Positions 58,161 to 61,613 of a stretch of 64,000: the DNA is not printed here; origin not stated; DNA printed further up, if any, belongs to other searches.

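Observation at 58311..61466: Cyanophycin synthetase with an in-frame C-terminal SET/post-SET methyltransferase domain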

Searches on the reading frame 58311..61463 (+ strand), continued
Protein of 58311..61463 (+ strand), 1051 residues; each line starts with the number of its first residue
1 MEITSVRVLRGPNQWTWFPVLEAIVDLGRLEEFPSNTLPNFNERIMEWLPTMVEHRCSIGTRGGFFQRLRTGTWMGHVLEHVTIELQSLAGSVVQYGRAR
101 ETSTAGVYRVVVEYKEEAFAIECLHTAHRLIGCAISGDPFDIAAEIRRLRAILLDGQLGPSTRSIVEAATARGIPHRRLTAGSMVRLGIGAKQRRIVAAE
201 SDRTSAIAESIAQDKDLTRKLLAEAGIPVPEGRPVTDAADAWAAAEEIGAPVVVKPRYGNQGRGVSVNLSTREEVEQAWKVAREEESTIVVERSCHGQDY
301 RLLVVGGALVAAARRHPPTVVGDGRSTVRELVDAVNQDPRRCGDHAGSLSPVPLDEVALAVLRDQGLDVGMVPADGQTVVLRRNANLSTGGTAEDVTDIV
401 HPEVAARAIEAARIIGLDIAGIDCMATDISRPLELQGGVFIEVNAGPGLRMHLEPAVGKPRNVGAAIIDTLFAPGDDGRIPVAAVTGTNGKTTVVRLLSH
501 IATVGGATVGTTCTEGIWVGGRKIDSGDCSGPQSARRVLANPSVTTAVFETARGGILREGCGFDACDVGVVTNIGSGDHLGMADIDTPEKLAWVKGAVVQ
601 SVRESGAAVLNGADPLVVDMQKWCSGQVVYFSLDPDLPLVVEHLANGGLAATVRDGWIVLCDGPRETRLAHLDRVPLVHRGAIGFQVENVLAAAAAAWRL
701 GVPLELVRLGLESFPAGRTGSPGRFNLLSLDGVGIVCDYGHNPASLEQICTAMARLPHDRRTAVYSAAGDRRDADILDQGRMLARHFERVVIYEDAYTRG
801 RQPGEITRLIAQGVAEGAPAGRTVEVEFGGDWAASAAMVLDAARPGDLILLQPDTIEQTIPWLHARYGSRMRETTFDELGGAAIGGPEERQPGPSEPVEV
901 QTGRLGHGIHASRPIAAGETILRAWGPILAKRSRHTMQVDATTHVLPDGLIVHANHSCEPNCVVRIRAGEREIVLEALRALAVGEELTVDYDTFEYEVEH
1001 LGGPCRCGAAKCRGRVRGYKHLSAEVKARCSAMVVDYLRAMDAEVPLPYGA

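Call 21: find_homologous_proteins(query=window:58311-61463:+, max_evalue=1e-100)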
Query window:58311-61463:+ (1051 aa): 7994 proteins with E <= 1e-100 among 8000 candidates; the best 120 are listed.
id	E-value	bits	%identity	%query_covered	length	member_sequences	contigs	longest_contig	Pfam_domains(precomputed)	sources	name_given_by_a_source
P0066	0.0e+0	2298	96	100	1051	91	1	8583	PF18921.6,PF13549.12,PF02875.27,PF02786.23,PF08245.19,PF02222.28,PF08443.17,PF00856.34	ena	-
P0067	0.0e+0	2007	84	99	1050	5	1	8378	PF18921.6,PF13549.12,PF02875.27,PF02786.23,PF08245.19,PF08443.17,PF00856.34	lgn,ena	-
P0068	0.0e+0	2004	83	100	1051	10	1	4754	PF18921.6,PF13549.12,PF02875.27,PF02786.23,PF08245.19,PF02222.28,PF08443.17,PF00856.34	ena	-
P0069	0.0e+0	1878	79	100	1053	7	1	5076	PF18921.6,PF13549.12,PF02875.27,PF02786.23,PF08245.19,PF08443.17,PF00856.34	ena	-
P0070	0.0e+0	1808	76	100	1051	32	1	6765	PF18921.6,PF13549.12,PF02875.27,PF02786.23,PF08245.19,PF02222.28,PF08443.17,PF00856.34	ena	-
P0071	0.0e+0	1805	75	100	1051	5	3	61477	PF18921.6,PF13549.12,PF02875.27,PF02786.23,PF08245.19,PF02222.28,PF08443.17,PF00856.34,PF07478.19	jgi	jgi:cyanophycin synthetase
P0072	0.0e+0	1792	75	100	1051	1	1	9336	PF18921.6,PF02875.27,PF02786.23,PF08245.19,PF02222.28,PF08443.17,PF00856.34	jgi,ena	jgi:cyanophycin synthetase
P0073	0.0e+0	1792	75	100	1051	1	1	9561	PF18921.6,PF02875.27,PF02786.23,PF08245.19,PF02222.28,PF08443.17,PF00856.34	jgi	-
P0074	0.0e+0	1790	74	100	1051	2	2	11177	PF18921.6,PF13549.12,PF02875.27,PF02786.23,PF08245.19,PF02222.28,PF08443.17,PF00856.34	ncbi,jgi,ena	jgi:cyanophycin synthetase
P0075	0.0e+0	1790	74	100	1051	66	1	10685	PF18921.6,PF13549.12,PF02875.27,PF02786.23,PF08245.19,PF02222.28,PF08443.17,PF01071.25,PF00856.34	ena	-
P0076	0.0e+0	1788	74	100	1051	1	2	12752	PF18921.6,PF13549.12,PF02875.27,PF02786.23,PF08245.19,PF02222.28,PF08443.17,PF00856.34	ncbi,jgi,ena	jgi:cyanophycin synthetase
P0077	0.0e+0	1786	74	100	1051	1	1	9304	PF02955.22,PF18921.6,PF13549.12,PF02875.27,PF02786.23,PF08245.19,PF02222.28,PF08443.17,PF00856.34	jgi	jgi:cyanophycin synthetase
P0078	0.0e+0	1785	75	100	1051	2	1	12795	PF18921.6,PF13549.12,PF02875.27,PF02786.23,PF08245.19,PF02222.28,PF08443.17,PF00856.34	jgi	-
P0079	0.0e+0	1783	74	100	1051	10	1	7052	PF18921.6,PF13549.12,PF02875.27,PF02786.23,PF08245.19,PF02222.28,PF08443.17,PF00856.34,PF07478.19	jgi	-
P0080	0.0e+0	1782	74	100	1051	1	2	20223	PF18921.6,PF13549.12,PF02875.27,PF02786.23,PF08245.19,PF02222.28,PF08443.17,PF00856.34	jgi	-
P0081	0.0e+0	1782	75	100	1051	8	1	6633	PF02955.22,PF18921.6,PF13549.12,PF02875.27,PF02786.23,PF08245.19,PF02222.28,PF08443.17,PF00856.34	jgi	jgi:cyanophycin synthetase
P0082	0.0e+0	1781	74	100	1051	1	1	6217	PF18921.6,PF13549.12,PF02875.27,PF02786.23,PF08245.19,PF02222.28,PF08443.17,PF00856.34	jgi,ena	-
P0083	0.0e+0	1781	74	100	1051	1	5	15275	PF18921.6,PF13549.12,PF02875.27,PF02786.23,PF08245.19,PF02222.28,PF08443.17,PF00856.34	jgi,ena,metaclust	metaclust:\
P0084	0.0e+0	1778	74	100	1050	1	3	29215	PF18921.6,PF13549.12,PF02875.27,PF02786.23,PF08245.19,PF02222.28,PF08443.17,PF00856.34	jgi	-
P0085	0.0e+0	1777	74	100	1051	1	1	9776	PF18921.6,PF13549.12,PF02875.27,PF02786.23,PF08245.19,PF02222.28,PF08443.17,PF00856.34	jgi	-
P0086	0.0e+0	1776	74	100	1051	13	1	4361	PF18921.6,PF13549.12,PF02875.27,PF02786.23,PF08245.19,PF02222.28,PF08443.17,PF00856.34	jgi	-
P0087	0.0e+0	1775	74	100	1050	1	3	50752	PF18921.6,PF13549.12,PF02875.27,PF02786.23,PF08245.19,PF02222.28,PF08443.17,PF00856.34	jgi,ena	jgi:cyanophycin synthetase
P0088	0.0e+0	1775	74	100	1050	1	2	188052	PF18921.6,PF13549.12,PF02875.27,PF02786.23,PF08245.19,PF02222.28,PF08443.17,PF00856.34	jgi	-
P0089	0.0e+0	1774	75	100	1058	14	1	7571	PF18921.6,PF13549.12,PF02875.27,PF02786.23,PF08245.19,PF02222.28,PF08443.17,PF00856.34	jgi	-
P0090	0.0e+0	1774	74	100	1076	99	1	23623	PF18921.6,PF13549.12,PF02875.27,PF02786.23,PF08245.19,PF02222.28,PF08443.17,PF00856.34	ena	-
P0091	0.0e+0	1773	75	100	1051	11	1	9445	PF02955.22,PF18921.6,PF13549.12,PF02875.27,PF02786.23,PF08245.19,PF02222.28,PF08443.17,PF00856.34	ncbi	ncbi:MAG: cyanophycin synthetase [Planctomycetia bacterium]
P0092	0.0e+0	1772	75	100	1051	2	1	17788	PF18921.6,PF13549.12,PF02875.27,PF02786.23,PF08245.19,PF02222.28,PF08443.17,PF01071.25,PF00856.34,PF07478.19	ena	-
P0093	0.0e+0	1771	74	100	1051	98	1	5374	PF18921.6,PF13549.12,PF02875.27,PF02786.23,PF08245.19,PF02222.28,PF08443.17,PF01071.25,PF00856.34,PF07478.19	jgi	-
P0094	0.0e+0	1769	74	100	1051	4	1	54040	PF18921.6,PF13549.12,PF02875.27,PF02786.23,PF08245.19,PF02222.28,PF08443.17,PF00856.34,PF07478.19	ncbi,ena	-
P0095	0.0e+0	1762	72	100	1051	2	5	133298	PF18921.6,PF13549.12,PF02875.27,PF02786.23,PF08245.19,PF02222.28,PF08443.17,PF02655.20,PF01071.25,PF00856.34,PF07478.19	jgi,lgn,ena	-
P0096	0.0e+0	1762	73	100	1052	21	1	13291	PF18921.6,PF13549.12,PF02875.27,PF02786.23,PF08245.19,PF02222.28,PF08443.17,PF00856.34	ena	-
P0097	0.0e+0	1761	72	100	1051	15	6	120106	PF18921.6,PF13549.12,PF02875.27,PF02786.23,PF08245.19,PF02222.28,PF08443.17,PF00856.34,PF07478.19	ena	-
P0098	0.0e+0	1761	74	100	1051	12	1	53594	PF18921.6,PF13549.12,PF02875.27,PF02786.23,PF08245.19,PF02222.28,PF08443.17,PF01071.25,PF00856.34,PF07478.19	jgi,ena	-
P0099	0.0e+0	1761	73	100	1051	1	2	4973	PF18921.6,PF13549.12,PF02875.27,PF02786.23,PF08245.19,PF02222.28,PF08443.17,PF00856.34,PF07478.19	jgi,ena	jgi:cyanophycin synthetase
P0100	0.0e+0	1760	74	100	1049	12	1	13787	PF18921.6,PF13549.12,PF02875.27,PF02786.23,PF08245.19,PF02222.28,PF08443.17,PF00856.34,PF07478.19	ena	-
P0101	0.0e+0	1759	73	100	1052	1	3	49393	PF18921.6,PF02875.27,PF02786.23,PF08245.19,PF02222.28,PF08443.17,PF02655.20,PF00856.34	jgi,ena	jgi:cyanophycin synthetase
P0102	0.0e+0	1759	73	100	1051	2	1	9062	PF18921.6,PF13549.12,PF02875.27,PF02786.23,PF08245.19,PF02222.28,PF08443.17,PF02655.20,PF01071.25,PF00856.34,PF07478.19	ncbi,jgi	jgi:cyanophycin synthetase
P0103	0.0e+0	1756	74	100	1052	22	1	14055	PF18921.6,PF13549.12,PF02875.27,PF02786.23,PF08245.19,PF02222.28,PF08443.17,PF01071.25,PF00856.34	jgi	jgi:cyanophycin synthetase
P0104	0.0e+0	1755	73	100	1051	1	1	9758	PF18921.6,PF13549.12,PF02875.27,PF02786.23,PF08245.19,PF02222.28,PF08443.17,PF00856.34,PF07478.19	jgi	jgi:cyanophycin synthetase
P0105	0.0e+0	1755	73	100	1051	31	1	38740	PF18921.6,PF13549.12,PF02875.27,PF02786.23,PF08245.19,PF02222.28,PF08443.17,PF00856.34,PF07478.19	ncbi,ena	ncbi:MAG: cyanophycin synthetase [Planctomycetota bacterium]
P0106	0.0e+0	1754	73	100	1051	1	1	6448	PF18921.6,PF13549.12,PF02875.27,PF02786.23,PF08245.19,PF02222.28,PF08443.17,PF00856.34,PF07478.19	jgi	jgi:cyanophycin synthetase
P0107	0.0e+0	1750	73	100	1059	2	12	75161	PF18921.6,PF13549.12,PF02875.27,PF02786.23,PF08245.19,PF02222.28,PF08443.17,PF00856.34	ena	-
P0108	0.0e+0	1749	74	100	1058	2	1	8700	PF18921.6,PF13549.12,PF02875.27,PF02786.23,PF08245.19,PF02222.28,PF08443.17,PF00856.34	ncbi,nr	ncbi:MAG: cyanophycin synthetase [Planctomycetia bacterium]|nr:cyanophycin synthetase [Planctomyceti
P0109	0.0e+0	1746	73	100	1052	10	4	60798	PF18921.6,PF13549.12,PF02875.27,PF02786.23,PF08245.19,PF02222.28,PF08443.17,PF00856.34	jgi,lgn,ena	-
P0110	0.0e+0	1746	73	100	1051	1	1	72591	PF18921.6,PF13549.12,PF02875.27,PF02786.23,PF08245.19,PF02222.28,PF08443.17,PF00856.34,PF07478.19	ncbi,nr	ncbi:MAG: cyanophycin synthetase [Planctomycetia bacterium]|nr:cyanophycin synthetase [Planctomyceti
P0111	0.0e+0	1745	73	100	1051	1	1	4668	PF02955.22,PF18921.6,PF13549.12,PF02875.27,PF02786.23,PF08245.19,PF02222.28,PF08443.17,PF00856.34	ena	-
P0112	0.0e+0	1744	73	100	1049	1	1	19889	PF18921.6,PF13549.12,PF02875.27,PF02786.23,PF08245.19,PF02222.28,PF08443.17,PF00856.34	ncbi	ncbi:MAG: cyanophycin synthetase [Pirellulales bacterium]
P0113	0.0e+0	1744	73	100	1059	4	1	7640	PF18921.6,PF13549.12,PF02875.27,PF02786.23,PF08245.19,PF02222.28,PF08443.17,PF00856.34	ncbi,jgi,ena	ncbi:MAG: cyanophycin synthetase [Planctomycetota bacterium]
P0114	0.0e+0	1743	74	99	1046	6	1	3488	PF18921.6,PF13549.12,PF02875.27,PF02786.23,PF08245.19,PF02222.28,PF08443.17,PF00856.34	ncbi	ncbi:MAG: cyanophycin synthetase, partial [Planctomycetia bacterium]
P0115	0.0e+0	1742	73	100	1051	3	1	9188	PF18921.6,PF13549.12,PF02875.27,PF02786.23,PF08245.19,PF02222.28,PF08443.17,PF00856.34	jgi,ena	-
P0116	0.0e+0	1742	73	100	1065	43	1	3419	PF18921.6,PF13549.12,PF02875.27,PF02786.23,PF08245.19,PF02222.28,PF08443.17,PF01071.25,PF00856.34,PF07478.19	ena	-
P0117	0.0e+0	1738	73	100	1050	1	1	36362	PF18921.6,PF13549.12,PF02875.27,PF02786.23,PF08245.19,PF02222.28,PF08443.17,PF00856.34,PF07478.19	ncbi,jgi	jgi:cyanophycin synthetase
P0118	0.0e+0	1737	72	100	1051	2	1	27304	PF18921.6,PF13549.12,PF02875.27,PF02786.23,PF08245.19,PF02222.28,PF08443.17,PF00856.34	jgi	jgi:cyanophycin synthetase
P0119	0.0e+0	1735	73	100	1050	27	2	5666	PF18921.6,PF13549.12,PF02875.27,PF02786.23,PF08245.19,PF02222.28,PF08443.17,PF00856.34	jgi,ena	-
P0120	0.0e+0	1735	73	100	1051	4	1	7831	PF18921.6,PF13549.12,PF02875.27,PF02786.23,PF08245.19,PF02222.28,PF08443.17,PF00856.34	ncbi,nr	ncbi:MAG: cyanophycin synthetase [Planctomycetia bacterium]|nr:cyanophycin synthetase [Planctomyceti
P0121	0.0e+0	1730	72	100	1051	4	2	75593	PF18921.6,PF13549.12,PF02875.27,PF02786.23,PF08245.19,PF02222.28,PF08443.17,PF00856.34,PF07478.19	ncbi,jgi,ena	-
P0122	0.0e+0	1726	72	100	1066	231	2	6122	PF18921.6,PF13549.12,PF02875.27,PF02786.23,PF08245.19,PF02222.28,PF08443.17,PF00856.34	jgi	jgi:cyanophycin synthetase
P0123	0.0e+0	1724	72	100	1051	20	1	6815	PF18921.6,PF13549.12,PF02875.27,PF02786.23,PF08245.19,PF02222.28,PF08443.17,PF00856.34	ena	-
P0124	0.0e+0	1724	72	100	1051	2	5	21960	PF18921.6,PF13549.12,PF02875.27,PF02786.23,PF08245.19,PF02222.28,PF08443.17,PF00856.34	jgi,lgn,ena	-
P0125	0.0e+0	1721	71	100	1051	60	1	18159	PF18921.6,PF02875.27,PF02786.23,PF08245.19,PF02222.28,PF08443.17,PF00856.34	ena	-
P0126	0.0e+0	1719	72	100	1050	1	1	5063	PF02955.22,PF18921.6,PF13549.12,PF02875.27,PF02786.23,PF08245.19,PF02222.28,PF08443.17,PF00856.34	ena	-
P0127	0.0e+0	1718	71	100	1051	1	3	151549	PF18921.6,PF13549.12,PF02875.27,PF02786.23,PF08245.19,PF02222.28,PF08443.17,PF00856.34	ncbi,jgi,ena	-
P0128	0.0e+0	1717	73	100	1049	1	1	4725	PF18921.6,PF13549.12,PF02875.27,PF02786.23,PF08245.19,PF02222.28,PF08443.17,PF01071.25,PF00856.34,PF07478.19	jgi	jgi:cyanophycin synthetase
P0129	0.0e+0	1715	72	100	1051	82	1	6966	PF18921.6,PF13549.12,PF02875.27,PF02786.23,PF08245.19,PF02222.28,PF08443.17,PF00856.34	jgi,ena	-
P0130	0.0e+0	1708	71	100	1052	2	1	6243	PF18921.6,PF13549.12,PF02875.27,PF02786.23,PF08245.19,PF02222.28,PF08443.17,PF00856.34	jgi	jgi:cyanophycin synthetase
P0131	0.0e+0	1707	72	100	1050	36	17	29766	PF18921.6,PF13549.12,PF02875.27,PF02786.23,PF08245.19,PF02222.28,PF08443.17,PF00856.34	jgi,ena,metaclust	jgi:cyanophycin synthetase|metaclust:\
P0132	0.0e+0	1695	72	100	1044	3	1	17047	PF18921.6,PF13549.12,PF02875.27,PF02786.23,PF08245.19,PF02222.28,PF08443.17,PF02655.20,PF00856.34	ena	-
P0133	0.0e+0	1683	72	100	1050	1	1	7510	PF18921.6,PF02875.27,PF08245.19,PF02222.28,PF08443.17,PF00856.34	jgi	jgi:cyanophycin synthetase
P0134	0.0e+0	1675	74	95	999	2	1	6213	PF18921.6,PF13549.12,PF02875.27,PF02786.23,PF08245.19,PF02222.28,PF08443.17,PF00856.34,PF07478.19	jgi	jgi:cyanophycin synthetase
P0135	0.0e+0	1672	70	100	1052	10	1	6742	PF18921.6,PF13549.12,PF02875.27,PF02786.23,PF08245.19,PF02222.28,PF08443.17,PF01071.25,PF00856.34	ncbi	-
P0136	0.0e+0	1608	69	100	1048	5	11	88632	PF18921.6,PF02875.27,PF02786.23,PF08245.19,PF02222.28,PF08443.17,PF00856.34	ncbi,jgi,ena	jgi:cyanophycin synthetase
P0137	0.0e+0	1608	69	100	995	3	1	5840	PF16292.10,PF18921.6,PF13549.12,PF02875.27,PF02786.23,PF08245.19,PF02222.28,PF08443.17,PF01071.25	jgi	-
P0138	0.0e+0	1591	69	100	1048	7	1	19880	PF16292.10,PF18921.6,PF02875.27,PF02786.23,PF08245.19,PF02222.28,PF08443.17,PF00856.34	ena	-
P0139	0.0e+0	1585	68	100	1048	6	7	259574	PF18921.6,PF13549.12,PF02875.27,PF02786.23,PF08245.19,PF02222.28,PF08443.17,PF00856.34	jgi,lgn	-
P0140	0.0e+0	1559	67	100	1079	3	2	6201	PF18921.6,PF13549.12,PF02875.27,PF02786.23,PF08245.19,PF02222.28,PF08443.17,PF00856.34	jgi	-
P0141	0.0e+0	1550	65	100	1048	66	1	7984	PF16292.10,PF18921.6,PF02875.27,PF02786.23,PF08245.19,PF02222.28,PF08443.17,PF00856.34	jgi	jgi:cyanophycin synthetase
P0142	0.0e+0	1534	76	84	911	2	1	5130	PF18921.6,PF13549.12,PF02875.27,PF02786.23,PF08245.19,PF02222.28,PF08443.17,PF07478.19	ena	-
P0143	0.0e+0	1534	75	86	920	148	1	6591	PF18921.6,PF13549.12,PF02875.27,PF02786.23,PF08245.19,PF02222.28,PF08443.17,PF02655.20,PF07478.19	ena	-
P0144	0.0e+0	1533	77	84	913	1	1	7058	PF18921.6,PF13549.12,PF02875.27,PF02786.23,PF08245.19,PF02222.28,PF08443.17,PF07478.19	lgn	-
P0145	0.0e+0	1533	77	84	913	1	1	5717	PF18921.6,PF13549.12,PF02875.27,PF02786.23,PF08245.19,PF02222.28,PF08443.17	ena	-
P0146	0.0e+0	1532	77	84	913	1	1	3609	PF18921.6,PF13549.12,PF02875.27,PF02786.23,PF08245.19,PF02222.28,PF08443.17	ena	-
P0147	0.0e+0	1528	76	84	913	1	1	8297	PF18921.6,PF13549.12,PF02875.27,PF02786.23,PF08245.19,PF02222.28,PF08443.17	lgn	-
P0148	0.0e+0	1526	76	85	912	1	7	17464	PF18921.6,PF02875.27,PF02786.23,PF08245.19,PF02222.28,PF08443.17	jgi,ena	jgi:cyanophycin synthetase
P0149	0.0e+0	1526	76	85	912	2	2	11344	PF18921.6,PF13549.12,PF02875.27,PF02786.23,PF08245.19,PF02222.28,PF08443.17,PF07478.19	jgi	jgi:cyanophycin synthetase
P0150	0.0e+0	1525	76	85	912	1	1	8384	PF18921.6,PF02875.27,PF02786.23,PF08245.19,PF02222.28,PF08443.17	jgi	jgi:cyanophycin synthetase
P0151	0.0e+0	1525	76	85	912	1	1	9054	PF18921.6,PF02875.27,PF02786.23,PF08245.19,PF02222.28,PF08443.17,PF07478.19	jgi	jgi:cyanophycin synthetase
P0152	0.0e+0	1525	75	85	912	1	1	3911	PF18921.6,PF13549.12,PF02875.27,PF02786.23,PF08245.19,PF02222.28,PF08443.17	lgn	-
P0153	0.0e+0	1525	76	85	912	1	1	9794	PF18921.6,PF13549.12,PF02875.27,PF02786.23,PF08245.19,PF02222.28,PF08443.17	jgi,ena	jgi:cyanophycin synthetase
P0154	0.0e+0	1524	76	85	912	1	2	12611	PF18921.6,PF13549.12,PF02875.27,PF02786.23,PF08245.19,PF02222.28,PF08443.17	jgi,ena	jgi:cyanophycin synthetase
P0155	0.0e+0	1524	75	85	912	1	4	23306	PF18921.6,PF02875.27,PF02786.23,PF08245.19,PF02222.28,PF08443.17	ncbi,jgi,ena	jgi:cyanophycin synthetase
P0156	0.0e+0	1523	76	85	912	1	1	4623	PF18921.6,PF13549.12,PF02875.27,PF02786.23,PF08245.19,PF02222.28,PF08443.17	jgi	jgi:cyanophycin synthetase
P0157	0.0e+0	1523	75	85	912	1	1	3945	PF18921.6,PF02875.27,PF02786.23,PF08245.19,PF02222.28,PF08443.17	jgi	jgi:cyanophycin synthetase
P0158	0.0e+0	1523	75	85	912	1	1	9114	PF18921.6,PF02875.27,PF02786.23,PF08245.19,PF02222.28,PF08443.17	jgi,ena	jgi:cyanophycin synthetase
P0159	0.0e+0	1523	75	85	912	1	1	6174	PF18921.6,PF02875.27,PF02786.23,PF08245.19,PF02222.28,PF08443.17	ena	-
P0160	0.0e+0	1522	76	84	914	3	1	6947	PF18921.6,PF13549.12,PF02875.27,PF02786.23,PF08245.19,PF08443.17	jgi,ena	jgi:cyanophycin synthetase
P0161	0.0e+0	1522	75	85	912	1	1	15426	PF18921.6,PF02875.27,PF02786.23,PF08245.19,PF02222.28,PF08443.17,PF07478.19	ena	-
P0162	0.0e+0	1522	76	84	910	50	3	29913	PF18921.6,PF13549.12,PF02875.27,PF02786.23,PF08245.19,PF02222.28,PF08443.17,PF07478.19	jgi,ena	-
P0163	0.0e+0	1522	75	85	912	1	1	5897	PF18921.6,PF13549.12,PF02875.27,PF02786.23,PF08245.19,PF02222.28,PF08443.17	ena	-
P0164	0.0e+0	1522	75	85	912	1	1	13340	PF18921.6,PF02875.27,PF02786.23,PF08245.19,PF02222.28,PF08443.17,PF07478.19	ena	-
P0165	0.0e+0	1521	75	85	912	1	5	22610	PF18921.6,PF02875.27,PF02786.23,PF08245.19,PF02222.28,PF08443.17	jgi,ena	jgi:cyanophycin synthetase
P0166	0.0e+0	1521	75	85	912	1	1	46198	PF18921.6,PF13549.12,PF02875.27,PF02786.23,PF08245.19,PF02222.28,PF08443.17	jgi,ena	-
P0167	0.0e+0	1520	75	85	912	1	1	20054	PF18921.6,PF02875.27,PF02786.23,PF08245.19,PF02222.28,PF08443.17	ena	-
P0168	0.0e+0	1520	75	85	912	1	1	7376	PF18921.6,PF02875.27,PF02786.23,PF08245.19,PF02222.28,PF08443.17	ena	-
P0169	0.0e+0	1516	76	84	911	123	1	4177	PF18921.6,PF13549.12,PF02875.27,PF02786.23,PF08245.19,PF02222.28,PF08443.17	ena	-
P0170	0.0e+0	1514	76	84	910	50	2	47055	PF18921.6,PF13549.12,PF02875.27,PF02786.23,PF08245.19,PF02222.28,PF08443.17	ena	-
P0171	0.0e+0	1514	75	83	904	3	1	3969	PF18921.6,PF13549.12,PF02875.27,PF02786.23,PF08245.19,PF08443.17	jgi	-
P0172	0.0e+0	1513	76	84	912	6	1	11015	PF18921.6,PF13549.12,PF02875.27,PF02786.23,PF08245.19,PF02222.28,PF08443.17,PF07478.19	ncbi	ncbi:MAG: cyanophycin synthetase [Planctomycetaceae bacterium]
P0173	0.0e+0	1509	76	84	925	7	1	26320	PF18921.6,PF13549.12,PF02875.27,PF02786.23,PF08245.19,PF02222.28,PF08443.17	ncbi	ncbi:MAG: cyanophycin synthetase [Planctomycetota bacterium]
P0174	0.0e+0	1508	76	84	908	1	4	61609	PF18921.6,PF13549.12,PF02875.27,PF02786.23,PF08245.19,PF02222.28,PF08443.17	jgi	-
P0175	0.0e+0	1503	75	84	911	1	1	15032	PF18921.6,PF13549.12,PF02875.27,PF02786.23,PF08245.19,PF02222.28,PF08443.17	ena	-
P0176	0.0e+0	1500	74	86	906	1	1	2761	PF02955.22,PF13549.12,PF02875.27,PF02786.23,PF08245.19,PF02222.28,PF08443.17,PF00856.34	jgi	jgi:cyanophycin synthetase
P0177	0.0e+0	1490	74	84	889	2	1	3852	PF18921.6,PF13549.12,PF02875.27,PF02786.23,PF08245.19,PF02222.28,PF08443.17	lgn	-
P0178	0.0e+0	1487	75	84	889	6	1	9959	PF18921.6,PF13549.12,PF02875.27,PF02786.23,PF08245.19,PF02222.28,PF08443.17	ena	-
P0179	0.0e+0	1483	75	84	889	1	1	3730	PF18921.6,PF13549.12,PF02875.27,PF02786.23,PF08245.19,PF02222.28,PF08443.17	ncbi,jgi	jgi:cyanophycin synthetase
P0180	0.0e+0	1479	74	86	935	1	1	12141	PF02955.22,PF18921.6,PF13549.12,PF02875.27,PF02786.23,PF08245.19,PF02222.28,PF08443.17,PF01071.25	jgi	-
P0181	0.0e+0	1478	75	84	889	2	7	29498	PF18921.6,PF13549.12,PF02875.27,PF02786.23,PF08245.19,PF02222.28,PF08443.17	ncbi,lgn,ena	-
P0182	0.0e+0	1468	73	84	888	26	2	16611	PF18921.6,PF13549.12,PF02875.27,PF02786.23,PF08245.19,PF02222.28,PF08443.17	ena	-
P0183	0.0e+0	1466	74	85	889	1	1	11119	PF18921.6,PF13549.12,PF02875.27,PF02786.23,PF08245.19,PF02222.28,PF08443.17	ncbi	ncbi:MAG: cyanophycin synthetase [Planctomycetaceae bacterium]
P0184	0.0e+0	1465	74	84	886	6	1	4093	PF18921.6,PF13549.12,PF02875.27,PF02786.23,PF08245.19,PF02222.28,PF08443.17,PF01071.25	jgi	-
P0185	0.0e+0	1465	74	84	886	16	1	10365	PF18921.6,PF02875.27,PF02786.23,PF08245.19,PF02222.28,PF08443.17,PF01071.25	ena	-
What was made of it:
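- About 76 clusters of 1044-1079 aa all carry PF00856 (call 21).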
